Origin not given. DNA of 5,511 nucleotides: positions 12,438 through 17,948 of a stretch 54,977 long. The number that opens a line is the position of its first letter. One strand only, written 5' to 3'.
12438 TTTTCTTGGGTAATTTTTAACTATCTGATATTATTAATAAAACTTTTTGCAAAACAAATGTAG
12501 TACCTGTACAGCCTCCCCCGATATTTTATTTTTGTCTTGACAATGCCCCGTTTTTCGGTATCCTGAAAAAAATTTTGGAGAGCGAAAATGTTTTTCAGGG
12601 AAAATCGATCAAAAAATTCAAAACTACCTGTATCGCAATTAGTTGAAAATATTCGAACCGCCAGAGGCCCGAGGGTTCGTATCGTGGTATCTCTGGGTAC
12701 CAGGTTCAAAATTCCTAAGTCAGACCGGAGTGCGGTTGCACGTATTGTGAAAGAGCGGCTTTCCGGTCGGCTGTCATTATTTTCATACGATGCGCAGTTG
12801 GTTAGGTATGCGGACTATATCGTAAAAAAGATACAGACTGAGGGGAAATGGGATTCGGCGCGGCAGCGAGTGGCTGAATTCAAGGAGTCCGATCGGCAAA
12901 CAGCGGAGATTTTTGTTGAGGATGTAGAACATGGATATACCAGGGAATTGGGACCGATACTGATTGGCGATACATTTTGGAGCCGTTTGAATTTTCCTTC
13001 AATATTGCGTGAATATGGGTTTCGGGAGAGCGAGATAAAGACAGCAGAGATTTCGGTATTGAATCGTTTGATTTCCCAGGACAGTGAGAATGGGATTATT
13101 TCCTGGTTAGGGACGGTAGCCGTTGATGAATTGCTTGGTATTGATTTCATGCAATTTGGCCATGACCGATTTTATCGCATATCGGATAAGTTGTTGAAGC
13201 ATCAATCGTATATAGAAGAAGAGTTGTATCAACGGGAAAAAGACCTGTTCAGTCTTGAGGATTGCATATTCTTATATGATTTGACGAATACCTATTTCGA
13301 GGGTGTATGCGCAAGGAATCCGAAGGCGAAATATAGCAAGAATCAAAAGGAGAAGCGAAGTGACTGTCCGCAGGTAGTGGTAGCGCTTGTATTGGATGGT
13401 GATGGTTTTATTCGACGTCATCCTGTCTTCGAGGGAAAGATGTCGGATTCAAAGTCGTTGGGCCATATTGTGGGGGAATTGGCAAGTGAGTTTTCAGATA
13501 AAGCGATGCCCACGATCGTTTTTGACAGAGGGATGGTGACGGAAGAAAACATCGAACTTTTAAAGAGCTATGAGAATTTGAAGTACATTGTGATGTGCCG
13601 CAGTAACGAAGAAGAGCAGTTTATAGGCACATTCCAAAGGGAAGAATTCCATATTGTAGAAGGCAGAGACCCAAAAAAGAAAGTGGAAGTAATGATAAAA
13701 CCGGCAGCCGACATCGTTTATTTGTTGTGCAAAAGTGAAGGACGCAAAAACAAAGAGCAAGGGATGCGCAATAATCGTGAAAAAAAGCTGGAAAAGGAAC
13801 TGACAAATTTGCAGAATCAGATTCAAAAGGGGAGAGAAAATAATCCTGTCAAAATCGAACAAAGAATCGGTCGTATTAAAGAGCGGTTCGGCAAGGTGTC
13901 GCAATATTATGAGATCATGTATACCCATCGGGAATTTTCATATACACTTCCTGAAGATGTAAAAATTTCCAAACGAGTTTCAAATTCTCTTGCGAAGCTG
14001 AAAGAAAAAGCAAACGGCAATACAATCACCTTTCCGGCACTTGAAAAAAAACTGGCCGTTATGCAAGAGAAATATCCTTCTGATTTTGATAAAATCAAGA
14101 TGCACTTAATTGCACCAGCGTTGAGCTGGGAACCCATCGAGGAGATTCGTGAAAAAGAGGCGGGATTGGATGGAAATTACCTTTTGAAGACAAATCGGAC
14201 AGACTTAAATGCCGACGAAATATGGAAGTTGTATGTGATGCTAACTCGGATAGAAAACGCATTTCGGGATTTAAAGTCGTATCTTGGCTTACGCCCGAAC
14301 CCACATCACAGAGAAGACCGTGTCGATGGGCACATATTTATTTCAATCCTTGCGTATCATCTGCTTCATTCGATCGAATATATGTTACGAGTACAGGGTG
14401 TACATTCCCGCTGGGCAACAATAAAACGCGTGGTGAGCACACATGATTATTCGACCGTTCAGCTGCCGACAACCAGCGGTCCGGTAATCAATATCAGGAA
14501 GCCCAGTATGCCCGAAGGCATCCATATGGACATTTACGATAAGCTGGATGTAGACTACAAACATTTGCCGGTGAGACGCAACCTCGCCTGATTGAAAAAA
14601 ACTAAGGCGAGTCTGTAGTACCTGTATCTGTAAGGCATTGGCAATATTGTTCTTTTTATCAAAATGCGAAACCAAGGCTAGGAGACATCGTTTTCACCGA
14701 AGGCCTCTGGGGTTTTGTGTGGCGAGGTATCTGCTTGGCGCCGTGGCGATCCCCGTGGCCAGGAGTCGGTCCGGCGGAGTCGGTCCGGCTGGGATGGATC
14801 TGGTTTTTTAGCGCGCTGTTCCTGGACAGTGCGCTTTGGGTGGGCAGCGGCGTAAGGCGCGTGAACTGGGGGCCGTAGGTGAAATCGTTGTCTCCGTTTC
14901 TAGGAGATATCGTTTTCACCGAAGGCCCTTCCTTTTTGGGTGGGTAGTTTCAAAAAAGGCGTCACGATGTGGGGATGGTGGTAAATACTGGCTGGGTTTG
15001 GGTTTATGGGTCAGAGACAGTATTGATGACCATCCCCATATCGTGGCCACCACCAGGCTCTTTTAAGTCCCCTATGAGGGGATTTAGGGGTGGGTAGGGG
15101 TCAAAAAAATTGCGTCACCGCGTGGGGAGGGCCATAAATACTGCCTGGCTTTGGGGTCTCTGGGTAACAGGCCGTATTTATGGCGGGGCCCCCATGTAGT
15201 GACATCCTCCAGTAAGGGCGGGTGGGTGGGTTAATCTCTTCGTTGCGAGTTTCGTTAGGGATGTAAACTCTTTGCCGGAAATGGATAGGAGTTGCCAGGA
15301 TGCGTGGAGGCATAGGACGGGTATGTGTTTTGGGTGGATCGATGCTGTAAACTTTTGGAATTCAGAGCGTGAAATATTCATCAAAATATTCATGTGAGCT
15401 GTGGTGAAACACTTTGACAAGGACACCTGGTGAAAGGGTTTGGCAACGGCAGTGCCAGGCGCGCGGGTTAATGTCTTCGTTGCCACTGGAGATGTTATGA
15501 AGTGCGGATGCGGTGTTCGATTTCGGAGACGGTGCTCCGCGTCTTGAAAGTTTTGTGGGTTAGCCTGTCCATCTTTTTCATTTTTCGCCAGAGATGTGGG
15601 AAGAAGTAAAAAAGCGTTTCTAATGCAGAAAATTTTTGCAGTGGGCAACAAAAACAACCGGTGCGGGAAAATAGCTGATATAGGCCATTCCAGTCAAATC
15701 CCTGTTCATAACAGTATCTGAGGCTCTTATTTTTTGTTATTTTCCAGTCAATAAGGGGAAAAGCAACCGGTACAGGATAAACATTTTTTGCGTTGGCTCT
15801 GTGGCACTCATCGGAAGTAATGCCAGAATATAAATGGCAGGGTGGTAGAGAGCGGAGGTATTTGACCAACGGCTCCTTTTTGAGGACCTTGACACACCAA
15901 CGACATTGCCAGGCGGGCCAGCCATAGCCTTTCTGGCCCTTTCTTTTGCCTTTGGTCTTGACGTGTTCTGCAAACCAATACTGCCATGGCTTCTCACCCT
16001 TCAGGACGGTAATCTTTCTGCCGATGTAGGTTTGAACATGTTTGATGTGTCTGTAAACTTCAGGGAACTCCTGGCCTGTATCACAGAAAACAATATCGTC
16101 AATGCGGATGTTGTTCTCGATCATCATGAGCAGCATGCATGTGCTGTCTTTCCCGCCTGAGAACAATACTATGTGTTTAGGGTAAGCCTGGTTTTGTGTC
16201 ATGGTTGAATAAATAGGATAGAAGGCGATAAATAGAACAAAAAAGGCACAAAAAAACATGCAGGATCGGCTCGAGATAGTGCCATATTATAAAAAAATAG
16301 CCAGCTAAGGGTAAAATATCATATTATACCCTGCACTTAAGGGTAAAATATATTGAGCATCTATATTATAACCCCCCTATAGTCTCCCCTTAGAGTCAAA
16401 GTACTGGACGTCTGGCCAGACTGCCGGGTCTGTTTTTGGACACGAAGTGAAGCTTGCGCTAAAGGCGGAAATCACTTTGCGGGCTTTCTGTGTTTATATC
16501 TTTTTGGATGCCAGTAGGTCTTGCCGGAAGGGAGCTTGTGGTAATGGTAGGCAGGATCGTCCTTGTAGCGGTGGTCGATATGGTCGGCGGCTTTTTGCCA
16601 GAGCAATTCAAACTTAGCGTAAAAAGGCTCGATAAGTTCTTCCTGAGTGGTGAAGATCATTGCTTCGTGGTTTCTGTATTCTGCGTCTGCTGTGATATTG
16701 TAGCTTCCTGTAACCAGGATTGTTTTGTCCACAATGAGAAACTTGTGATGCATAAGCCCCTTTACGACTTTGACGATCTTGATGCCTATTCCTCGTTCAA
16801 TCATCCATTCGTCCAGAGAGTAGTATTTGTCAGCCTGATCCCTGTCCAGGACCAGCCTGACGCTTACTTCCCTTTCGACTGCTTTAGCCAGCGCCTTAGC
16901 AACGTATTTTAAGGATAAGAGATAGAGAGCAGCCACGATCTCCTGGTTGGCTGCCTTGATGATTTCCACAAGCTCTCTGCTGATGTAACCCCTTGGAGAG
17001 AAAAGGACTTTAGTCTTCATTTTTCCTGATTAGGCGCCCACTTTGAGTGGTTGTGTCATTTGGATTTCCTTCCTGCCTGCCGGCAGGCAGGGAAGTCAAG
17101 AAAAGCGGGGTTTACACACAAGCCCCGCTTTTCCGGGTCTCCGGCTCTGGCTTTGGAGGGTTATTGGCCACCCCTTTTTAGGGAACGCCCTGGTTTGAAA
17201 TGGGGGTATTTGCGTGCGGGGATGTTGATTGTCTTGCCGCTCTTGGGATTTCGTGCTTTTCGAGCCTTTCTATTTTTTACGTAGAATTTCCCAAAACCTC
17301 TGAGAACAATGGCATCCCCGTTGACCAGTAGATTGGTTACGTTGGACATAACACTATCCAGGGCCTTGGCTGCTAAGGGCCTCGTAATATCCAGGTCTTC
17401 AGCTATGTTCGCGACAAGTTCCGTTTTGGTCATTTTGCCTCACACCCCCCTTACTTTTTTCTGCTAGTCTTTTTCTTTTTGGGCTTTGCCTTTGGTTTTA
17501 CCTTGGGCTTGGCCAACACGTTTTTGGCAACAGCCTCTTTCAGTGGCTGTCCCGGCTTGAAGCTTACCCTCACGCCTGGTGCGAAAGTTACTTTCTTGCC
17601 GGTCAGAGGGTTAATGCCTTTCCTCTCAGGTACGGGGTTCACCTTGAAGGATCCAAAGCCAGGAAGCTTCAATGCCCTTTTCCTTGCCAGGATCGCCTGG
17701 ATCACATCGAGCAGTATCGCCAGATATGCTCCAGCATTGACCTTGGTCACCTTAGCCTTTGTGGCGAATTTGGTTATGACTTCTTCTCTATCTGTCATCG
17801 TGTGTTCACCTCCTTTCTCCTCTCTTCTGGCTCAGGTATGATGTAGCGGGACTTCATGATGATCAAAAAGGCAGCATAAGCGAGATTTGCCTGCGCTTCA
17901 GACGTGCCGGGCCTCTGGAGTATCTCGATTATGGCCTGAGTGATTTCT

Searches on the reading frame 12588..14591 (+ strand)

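Call 11: search_protein_families(library=pfam, proteins=[window:12588-14591:+], max_evalue=0.01)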
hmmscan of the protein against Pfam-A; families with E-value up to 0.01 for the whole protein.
window:12588-14591:+ (667 aa): 2 families
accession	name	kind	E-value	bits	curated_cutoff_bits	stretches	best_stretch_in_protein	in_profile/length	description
PF01609.27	DDE_Tnp_1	-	4.2e-10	40.1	23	1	247-590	21-198/200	Transposase DDE domain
PF07807.16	RED_C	-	0.0041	18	27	0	348-418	35-103/112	RED-like protein C-terminal region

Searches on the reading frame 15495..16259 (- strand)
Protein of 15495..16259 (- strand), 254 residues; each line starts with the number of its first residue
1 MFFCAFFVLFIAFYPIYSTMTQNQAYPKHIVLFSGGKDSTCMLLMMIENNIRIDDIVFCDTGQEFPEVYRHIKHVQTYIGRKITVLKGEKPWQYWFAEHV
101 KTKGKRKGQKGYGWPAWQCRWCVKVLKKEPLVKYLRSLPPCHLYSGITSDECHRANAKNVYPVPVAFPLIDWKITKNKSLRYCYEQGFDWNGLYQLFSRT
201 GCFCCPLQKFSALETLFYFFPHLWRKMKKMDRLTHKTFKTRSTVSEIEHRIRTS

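Call 11: search_protein_families(library=pfam, proteins=[window:15495-16259:-], max_evalue=0.01)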
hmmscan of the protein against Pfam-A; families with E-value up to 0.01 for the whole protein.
window:15495-16259:- (254 aa): 1 family
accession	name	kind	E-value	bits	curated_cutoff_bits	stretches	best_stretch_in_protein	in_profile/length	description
PF01507.26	PAPS_reduct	-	2.1e-15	57.6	22.5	1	29-206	2-173/175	Phosphoadenosine phosphosulfate reductase domain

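Call 66: search_protein_families(library=phrogs, proteins=[window:15495-16259:-], max_evalue=0.001)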
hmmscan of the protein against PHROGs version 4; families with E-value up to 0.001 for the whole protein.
window:15495-16259:- (254 aa): 6 families
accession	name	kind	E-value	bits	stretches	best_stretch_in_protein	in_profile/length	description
phrog_424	-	moron, auxiliary metabolic gene and host takeover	3.4e-51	175.6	1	24-251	158-384/460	phosphoadenosine phosphosulfate reductase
phrog_15238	-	unknown function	2.5e-20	74.3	1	28-127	13-115/215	-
phrog_28782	-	unknown function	2e-16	61.5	1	143-252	10-116/154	-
phrog_2302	-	moron, auxiliary metabolic gene and host takeover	3.2e-08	33.9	1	28-76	29-82/381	phosphoadenosine phosphosulfate reductase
phrog_33262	-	moron, auxiliary metabolic gene and host takeover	0.0004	20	0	29-77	3-54/495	phosphoadenosine phosphosulfate reductase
phrog_31067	-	unknown function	0.00081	20.5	0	29-64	24-59/68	-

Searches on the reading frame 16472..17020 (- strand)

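Call 12: search_protein_families(library=pfam, proteins=[window:16472-17020:-], max_evalue=0.01)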
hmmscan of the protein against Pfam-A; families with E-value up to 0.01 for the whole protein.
window:16472-17020:- (182 aa): 5 families
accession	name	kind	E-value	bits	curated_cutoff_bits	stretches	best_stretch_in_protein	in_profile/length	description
PF13091.12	PLDc_2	-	4.3e-24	85.3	27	1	17-141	1-132/132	PLD-like domain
PF11495.14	Regulator_TrmB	-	5.6e-07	29.5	22.2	1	13-159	11-148/233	Archaeal transcriptional regulator TrmB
PF07894.18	SACK1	-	1.9e-06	28.1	21.4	1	81-143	210-271/274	Scaffolding anchor of CK1 domain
PF00614.28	PLDc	-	0.00054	20.3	21.9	1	88-110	3-25/28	Phospholipase D Active site motif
PF24402.1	iHKD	-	0.0087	16.6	27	0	37-98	2-60/111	Inactive HKD-Rease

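Call 66: search_protein_families(library=phrogs, proteins=[window:16472-17020:-], max_evalue=0.001)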
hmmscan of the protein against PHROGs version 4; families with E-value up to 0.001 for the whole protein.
window:16472-17020:- (182 aa): 1 family
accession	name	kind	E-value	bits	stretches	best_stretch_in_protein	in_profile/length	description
phrog_12711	-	unknown function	1.5e-17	64.9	1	2-141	22-161/162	-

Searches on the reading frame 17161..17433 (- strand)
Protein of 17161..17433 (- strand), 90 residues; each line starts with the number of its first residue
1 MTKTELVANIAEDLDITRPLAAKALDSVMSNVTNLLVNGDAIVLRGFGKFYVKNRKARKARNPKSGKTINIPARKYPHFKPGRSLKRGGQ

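Call 96: search_protein_families(library=ncbifam, proteins=[window:17161-17433:-], max_evalue=0.001)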
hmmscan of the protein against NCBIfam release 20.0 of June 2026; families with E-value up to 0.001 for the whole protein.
window:17161-17433:- (90 aa): 6 families
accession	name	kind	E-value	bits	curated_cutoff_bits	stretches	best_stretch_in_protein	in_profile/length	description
NF007945.0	PRK10664.1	equivalog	2e-23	82.7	157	1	1-86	1-86/90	nucleoid-associated protein HU-beta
NF001222.0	PRK00199.1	equivalog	1.3e-21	76.6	115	1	1-86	1-87/95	integration host factor subunit beta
NF001401.0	PRK00285.1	equivalog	1.9e-19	69.7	111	1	1-87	6-92/103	integration host factor subunit alpha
NF008023.0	PRK10753.1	equivalog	8e-19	67.8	162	1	1-86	1-86/90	nucleoid-associated protein HU-alpha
TIGR00988.1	hip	equivalog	1.9e-18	66.6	119.95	1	1-86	1-87/94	integration host factor subunit beta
TIGR00987.1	himA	equivalog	4.4e-15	55.9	120.25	1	1-86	2-87/96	integration host factor subunit alpha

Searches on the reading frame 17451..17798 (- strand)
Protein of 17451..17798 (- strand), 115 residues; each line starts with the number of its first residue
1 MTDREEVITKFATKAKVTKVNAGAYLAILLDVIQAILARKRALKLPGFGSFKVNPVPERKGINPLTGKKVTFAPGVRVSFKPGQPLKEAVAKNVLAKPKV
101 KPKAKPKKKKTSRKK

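Call 12: search_protein_families(library=pfam, proteins=[window:17451-17798:-], max_evalue=0.01)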
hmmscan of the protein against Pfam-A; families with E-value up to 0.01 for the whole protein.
window:17451-17798:- (115 aa): 1 family
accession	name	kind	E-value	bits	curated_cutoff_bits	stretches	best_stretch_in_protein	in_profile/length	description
PF00216.26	Bac_DNA_binding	-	4.6e-21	75.3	22.4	1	4-90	3-89/90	Bacterial DNA-binding protein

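Call 96: search_protein_families(library=ncbifam, proteins=[window:17451-17798:-], max_evalue=0.001)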
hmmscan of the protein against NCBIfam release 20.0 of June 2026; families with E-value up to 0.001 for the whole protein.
window:17451-17798:- (115 aa): 6 families
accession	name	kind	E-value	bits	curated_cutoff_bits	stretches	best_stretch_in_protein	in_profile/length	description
NF001401.0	PRK00285.1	equivalog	1.3e-14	54.2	111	1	4-94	8-98/103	integration host factor subunit alpha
NF008023.0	PRK10753.1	equivalog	2.1e-12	47.2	162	1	6-90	5-89/90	nucleoid-associated protein HU-alpha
NF001222.0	PRK00199.1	equivalog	1.1e-11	44.8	115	1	5-92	4-92/95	integration host factor subunit beta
NF007945.0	PRK10664.1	equivalog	5.3e-11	42.9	157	1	5-90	4-89/90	nucleoid-associated protein HU-beta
TIGR00987.1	himA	equivalog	6.8e-11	42.4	120.25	1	14-92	14-92/96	integration host factor subunit alpha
TIGR00988.1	hip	equivalog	1.8e-08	34.6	119.95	1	4-91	3-91/94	integration host factor subunit beta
